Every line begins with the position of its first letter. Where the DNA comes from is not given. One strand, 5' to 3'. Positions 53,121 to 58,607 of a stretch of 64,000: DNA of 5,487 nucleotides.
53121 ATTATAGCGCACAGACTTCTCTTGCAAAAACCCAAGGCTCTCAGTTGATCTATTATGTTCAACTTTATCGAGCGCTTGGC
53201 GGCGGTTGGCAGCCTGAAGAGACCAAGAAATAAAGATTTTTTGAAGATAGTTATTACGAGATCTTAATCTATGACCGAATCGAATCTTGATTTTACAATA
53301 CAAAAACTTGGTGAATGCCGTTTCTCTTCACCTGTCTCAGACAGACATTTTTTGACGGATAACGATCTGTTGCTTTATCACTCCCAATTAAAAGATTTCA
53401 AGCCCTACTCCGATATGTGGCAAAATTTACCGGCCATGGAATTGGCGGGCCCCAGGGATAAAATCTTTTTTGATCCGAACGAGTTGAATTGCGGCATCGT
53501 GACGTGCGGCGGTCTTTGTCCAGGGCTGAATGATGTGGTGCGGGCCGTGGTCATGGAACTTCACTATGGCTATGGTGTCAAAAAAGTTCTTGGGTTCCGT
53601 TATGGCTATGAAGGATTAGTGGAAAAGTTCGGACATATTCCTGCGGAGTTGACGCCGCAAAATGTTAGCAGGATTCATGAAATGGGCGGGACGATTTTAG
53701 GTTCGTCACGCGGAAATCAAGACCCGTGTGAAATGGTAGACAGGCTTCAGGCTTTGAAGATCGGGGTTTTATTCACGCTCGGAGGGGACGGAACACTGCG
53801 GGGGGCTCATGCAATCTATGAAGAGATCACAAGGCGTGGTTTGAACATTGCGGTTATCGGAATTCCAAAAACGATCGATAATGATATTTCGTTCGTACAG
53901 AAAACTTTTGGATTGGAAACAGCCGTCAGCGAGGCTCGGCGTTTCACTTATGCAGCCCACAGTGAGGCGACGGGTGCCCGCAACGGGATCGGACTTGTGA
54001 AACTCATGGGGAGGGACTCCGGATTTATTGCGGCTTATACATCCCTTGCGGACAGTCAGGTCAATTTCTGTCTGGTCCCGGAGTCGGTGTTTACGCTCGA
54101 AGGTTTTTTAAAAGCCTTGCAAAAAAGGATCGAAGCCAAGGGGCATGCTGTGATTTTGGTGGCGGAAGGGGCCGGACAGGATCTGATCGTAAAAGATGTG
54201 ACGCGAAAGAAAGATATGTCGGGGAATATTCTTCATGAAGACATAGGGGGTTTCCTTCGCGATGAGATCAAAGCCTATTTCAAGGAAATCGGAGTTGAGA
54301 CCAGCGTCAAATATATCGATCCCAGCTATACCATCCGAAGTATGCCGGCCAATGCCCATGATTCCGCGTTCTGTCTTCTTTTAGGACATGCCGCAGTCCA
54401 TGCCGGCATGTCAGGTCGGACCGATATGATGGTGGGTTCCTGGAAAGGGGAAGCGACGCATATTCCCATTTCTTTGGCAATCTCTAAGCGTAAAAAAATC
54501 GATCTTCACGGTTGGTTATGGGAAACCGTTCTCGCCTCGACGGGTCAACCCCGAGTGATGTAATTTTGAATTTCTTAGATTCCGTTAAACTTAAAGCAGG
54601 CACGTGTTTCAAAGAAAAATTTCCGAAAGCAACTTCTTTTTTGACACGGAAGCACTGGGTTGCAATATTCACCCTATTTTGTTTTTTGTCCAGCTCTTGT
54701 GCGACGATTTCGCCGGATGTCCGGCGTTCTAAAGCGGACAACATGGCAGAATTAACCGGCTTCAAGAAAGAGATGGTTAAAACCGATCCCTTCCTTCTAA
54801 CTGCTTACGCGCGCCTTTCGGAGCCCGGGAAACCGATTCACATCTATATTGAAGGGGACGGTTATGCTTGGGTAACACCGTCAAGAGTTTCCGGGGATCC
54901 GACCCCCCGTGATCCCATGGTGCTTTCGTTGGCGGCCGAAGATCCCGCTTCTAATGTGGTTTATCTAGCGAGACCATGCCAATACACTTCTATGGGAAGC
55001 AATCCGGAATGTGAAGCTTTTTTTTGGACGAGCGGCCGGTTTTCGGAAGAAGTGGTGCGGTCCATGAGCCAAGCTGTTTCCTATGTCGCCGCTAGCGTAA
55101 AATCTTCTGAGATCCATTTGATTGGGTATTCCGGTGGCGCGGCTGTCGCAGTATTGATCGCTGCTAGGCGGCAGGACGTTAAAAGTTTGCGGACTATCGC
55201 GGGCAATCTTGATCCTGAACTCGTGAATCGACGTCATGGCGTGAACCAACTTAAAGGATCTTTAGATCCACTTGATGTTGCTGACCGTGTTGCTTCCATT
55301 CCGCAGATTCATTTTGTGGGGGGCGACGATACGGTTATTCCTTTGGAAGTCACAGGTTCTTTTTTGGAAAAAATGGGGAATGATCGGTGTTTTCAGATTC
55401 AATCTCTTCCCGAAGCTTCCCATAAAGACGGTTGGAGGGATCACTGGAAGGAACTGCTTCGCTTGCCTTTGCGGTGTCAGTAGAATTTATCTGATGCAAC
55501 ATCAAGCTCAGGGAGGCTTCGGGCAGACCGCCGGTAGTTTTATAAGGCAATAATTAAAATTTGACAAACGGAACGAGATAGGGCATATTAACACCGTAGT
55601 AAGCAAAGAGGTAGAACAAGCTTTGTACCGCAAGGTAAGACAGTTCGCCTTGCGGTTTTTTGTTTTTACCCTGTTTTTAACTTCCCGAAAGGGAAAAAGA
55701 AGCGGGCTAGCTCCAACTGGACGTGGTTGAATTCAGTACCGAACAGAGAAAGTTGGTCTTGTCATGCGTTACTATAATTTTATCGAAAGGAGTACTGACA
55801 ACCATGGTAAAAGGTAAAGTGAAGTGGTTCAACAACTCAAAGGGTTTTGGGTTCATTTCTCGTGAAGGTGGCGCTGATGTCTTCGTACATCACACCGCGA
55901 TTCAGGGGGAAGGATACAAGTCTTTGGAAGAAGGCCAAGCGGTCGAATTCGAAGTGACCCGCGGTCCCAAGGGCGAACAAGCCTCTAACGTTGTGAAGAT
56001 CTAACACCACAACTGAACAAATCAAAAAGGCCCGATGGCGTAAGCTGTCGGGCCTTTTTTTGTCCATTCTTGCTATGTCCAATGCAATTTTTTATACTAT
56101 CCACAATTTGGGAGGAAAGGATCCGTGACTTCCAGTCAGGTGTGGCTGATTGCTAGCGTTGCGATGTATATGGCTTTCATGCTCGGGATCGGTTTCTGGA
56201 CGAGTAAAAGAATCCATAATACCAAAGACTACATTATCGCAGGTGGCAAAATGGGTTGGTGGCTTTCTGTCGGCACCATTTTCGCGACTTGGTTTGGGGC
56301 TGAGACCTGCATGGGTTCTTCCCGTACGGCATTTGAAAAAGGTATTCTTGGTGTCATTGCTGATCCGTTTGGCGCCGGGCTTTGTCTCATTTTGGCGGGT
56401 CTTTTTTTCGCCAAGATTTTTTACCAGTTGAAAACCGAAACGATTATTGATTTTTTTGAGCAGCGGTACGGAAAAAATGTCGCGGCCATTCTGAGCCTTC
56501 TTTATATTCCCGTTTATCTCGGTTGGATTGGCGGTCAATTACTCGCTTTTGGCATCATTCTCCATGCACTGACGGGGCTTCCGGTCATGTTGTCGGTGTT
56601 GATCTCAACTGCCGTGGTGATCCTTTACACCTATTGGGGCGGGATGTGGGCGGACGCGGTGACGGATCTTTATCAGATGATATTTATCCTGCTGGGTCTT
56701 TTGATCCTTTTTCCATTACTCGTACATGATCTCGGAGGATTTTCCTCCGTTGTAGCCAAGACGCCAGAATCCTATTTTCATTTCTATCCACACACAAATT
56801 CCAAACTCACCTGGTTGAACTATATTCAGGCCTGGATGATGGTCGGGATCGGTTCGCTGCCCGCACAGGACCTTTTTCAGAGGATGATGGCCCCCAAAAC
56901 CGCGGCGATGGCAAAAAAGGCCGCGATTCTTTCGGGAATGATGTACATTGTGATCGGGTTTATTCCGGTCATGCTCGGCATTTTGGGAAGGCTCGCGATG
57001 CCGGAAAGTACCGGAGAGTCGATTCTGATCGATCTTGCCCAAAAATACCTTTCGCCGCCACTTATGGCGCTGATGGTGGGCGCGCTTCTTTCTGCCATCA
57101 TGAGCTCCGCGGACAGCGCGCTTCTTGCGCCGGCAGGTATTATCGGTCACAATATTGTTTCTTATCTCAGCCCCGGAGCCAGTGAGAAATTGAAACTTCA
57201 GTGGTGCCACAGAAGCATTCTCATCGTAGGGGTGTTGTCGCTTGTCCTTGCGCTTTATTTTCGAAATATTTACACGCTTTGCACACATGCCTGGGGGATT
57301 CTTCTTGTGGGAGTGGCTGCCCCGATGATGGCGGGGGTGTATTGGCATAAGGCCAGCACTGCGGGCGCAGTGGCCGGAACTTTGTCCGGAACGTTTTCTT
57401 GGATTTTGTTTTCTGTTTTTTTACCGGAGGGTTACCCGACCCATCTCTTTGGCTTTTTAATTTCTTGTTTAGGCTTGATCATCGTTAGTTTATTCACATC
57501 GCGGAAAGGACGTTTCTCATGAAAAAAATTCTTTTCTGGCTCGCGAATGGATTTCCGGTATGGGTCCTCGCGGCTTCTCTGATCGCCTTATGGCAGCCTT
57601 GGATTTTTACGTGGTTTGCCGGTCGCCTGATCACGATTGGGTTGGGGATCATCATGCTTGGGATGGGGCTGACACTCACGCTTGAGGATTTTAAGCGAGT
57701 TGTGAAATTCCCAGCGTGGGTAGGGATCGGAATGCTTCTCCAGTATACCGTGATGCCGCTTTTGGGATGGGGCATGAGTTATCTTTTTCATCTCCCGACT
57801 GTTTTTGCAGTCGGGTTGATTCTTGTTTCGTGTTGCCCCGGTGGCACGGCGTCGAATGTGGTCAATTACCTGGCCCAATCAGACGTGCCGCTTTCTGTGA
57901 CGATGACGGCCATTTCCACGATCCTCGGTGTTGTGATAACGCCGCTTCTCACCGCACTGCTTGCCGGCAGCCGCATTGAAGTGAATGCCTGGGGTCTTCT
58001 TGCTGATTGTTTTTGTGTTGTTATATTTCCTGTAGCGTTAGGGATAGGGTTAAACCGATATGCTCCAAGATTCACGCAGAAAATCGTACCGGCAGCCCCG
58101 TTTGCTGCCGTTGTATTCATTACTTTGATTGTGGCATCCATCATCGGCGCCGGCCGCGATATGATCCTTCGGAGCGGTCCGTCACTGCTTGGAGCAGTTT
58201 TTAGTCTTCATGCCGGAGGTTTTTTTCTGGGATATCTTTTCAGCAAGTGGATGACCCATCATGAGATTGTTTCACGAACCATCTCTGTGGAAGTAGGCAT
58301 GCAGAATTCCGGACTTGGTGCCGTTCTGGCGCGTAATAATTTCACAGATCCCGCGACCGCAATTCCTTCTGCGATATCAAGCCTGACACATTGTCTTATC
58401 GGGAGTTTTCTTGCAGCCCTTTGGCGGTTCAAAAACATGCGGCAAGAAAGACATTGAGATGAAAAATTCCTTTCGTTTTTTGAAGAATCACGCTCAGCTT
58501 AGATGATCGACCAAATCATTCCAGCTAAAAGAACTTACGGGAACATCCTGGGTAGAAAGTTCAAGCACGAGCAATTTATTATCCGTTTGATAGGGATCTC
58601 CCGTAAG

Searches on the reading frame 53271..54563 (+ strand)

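Call 52: search_protein_families(library=pfam, proteins=[window:53271-54563:+], max_evalue=0.001)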
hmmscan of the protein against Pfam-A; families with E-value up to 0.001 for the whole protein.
window:53271-54563:+ (430 aa): 1 family
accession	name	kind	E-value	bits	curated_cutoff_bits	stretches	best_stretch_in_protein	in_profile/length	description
PF00365.25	PFK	-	3.7e-59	200.8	30.9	1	73-378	1-276/277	Phosphofructokinase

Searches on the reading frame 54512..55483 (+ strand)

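Call 52: search_protein_families(library=pfam, proteins=[window:54512-55483:+], max_evalue=0.001)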
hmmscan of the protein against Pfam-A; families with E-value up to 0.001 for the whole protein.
window:54512-55483:+ (323 aa): 2 families
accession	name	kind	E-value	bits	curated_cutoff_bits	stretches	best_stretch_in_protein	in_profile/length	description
PF03959.19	FSH1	-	7.3e-06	26.2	21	1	163-290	63-188/211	Serine hydrolase (FSH1)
PF01738.24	DLH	-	0.00034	20.7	21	1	176-304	72-186/217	Dienelactone hydrolase family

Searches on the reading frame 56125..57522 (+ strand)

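Call 7: search_protein_families(library=pfam, proteins=[window:56125-57522:+], max_evalue=0.001)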
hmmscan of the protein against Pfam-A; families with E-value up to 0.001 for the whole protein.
window:56125-57522:+ (465 aa): 1 family
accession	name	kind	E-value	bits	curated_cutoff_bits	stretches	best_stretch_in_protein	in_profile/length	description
PF00474.23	SSF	-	4.5e-43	148.1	22.8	1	36-422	1-406/406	Sodium:solute symporter family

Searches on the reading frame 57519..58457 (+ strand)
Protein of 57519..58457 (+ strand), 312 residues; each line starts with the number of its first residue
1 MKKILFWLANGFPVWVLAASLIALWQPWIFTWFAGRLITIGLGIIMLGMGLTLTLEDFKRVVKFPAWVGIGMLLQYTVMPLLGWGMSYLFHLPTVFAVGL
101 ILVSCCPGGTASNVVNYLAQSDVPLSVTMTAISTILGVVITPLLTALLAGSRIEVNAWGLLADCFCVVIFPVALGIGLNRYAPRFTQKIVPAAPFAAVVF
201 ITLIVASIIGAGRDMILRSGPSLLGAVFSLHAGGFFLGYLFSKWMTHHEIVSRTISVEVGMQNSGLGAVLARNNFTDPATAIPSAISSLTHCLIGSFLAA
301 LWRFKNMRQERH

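Call 7: search_protein_families(library=pfam, proteins=[window:57519-58457:+], max_evalue=0.001)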
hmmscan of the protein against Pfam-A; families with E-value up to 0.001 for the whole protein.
window:57519-58457:+ (312 aa): 3 families
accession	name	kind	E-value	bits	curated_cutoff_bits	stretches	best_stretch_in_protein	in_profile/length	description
PF01758.21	SBF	-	3.6e-46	157.7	24.3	1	39-217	1-189/191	Sodium Bile acid symporter family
PF13593.11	SBF_like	-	9.7e-16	58.4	25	1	12-246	3-251/313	SBF-like CPA transporter family (DUF4137)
PF03547.23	Mem_trans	-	0.00056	19.1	25.7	1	41-144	240-342/343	Membrane transport protein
